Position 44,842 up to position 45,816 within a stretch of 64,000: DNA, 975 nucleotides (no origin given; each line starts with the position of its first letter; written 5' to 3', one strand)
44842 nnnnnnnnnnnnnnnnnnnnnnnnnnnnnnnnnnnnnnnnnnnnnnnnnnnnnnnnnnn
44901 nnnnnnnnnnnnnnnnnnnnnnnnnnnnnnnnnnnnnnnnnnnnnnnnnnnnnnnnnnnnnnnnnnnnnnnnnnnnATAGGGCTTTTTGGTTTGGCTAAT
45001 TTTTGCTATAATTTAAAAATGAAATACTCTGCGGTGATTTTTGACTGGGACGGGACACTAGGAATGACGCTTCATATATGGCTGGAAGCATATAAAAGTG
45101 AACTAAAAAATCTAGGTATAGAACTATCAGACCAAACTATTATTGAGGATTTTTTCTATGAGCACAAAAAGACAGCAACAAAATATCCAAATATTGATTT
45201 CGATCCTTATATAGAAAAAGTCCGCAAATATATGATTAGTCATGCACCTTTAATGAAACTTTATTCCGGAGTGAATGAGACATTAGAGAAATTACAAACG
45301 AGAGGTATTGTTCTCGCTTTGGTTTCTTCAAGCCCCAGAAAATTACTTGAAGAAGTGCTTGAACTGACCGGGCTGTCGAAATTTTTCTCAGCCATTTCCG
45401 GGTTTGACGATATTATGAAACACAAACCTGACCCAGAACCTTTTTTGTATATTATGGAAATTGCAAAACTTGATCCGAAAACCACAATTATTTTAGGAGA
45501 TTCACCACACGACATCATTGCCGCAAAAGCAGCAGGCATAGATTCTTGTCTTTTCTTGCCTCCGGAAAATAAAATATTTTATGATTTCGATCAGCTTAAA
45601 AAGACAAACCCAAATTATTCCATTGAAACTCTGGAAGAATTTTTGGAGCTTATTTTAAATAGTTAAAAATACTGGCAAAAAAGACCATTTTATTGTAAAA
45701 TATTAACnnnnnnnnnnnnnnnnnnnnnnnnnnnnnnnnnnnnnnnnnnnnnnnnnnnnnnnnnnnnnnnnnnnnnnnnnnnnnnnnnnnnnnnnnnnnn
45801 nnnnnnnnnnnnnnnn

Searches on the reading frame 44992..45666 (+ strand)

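Call 8: search_protein_families(library=pfam, max_evalue=0.001, proteins=[window:44992-45666:+])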
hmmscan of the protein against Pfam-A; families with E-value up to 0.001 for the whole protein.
window:44992-45666:+ (224 aa): 4 families
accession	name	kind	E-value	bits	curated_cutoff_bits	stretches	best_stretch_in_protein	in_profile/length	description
PF13419.12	HAD_2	-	7.8e-37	127.5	23.8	1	15-186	1-176/178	Haloacid dehalogenase-like hydrolase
PF00702.32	Hydrolase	-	6.3e-24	85.9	26.4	1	13-182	2-191/191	haloacid dehalogenase-like hydrolase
PF12710.13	HAD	-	2.1e-08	35.3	27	1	15-178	1-188/189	haloacid dehalogenase-like hydrolase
PF13242.12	Hydrolase_like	-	3.7e-07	30.4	22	1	144-189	3-49/75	HAD-hyrolase-like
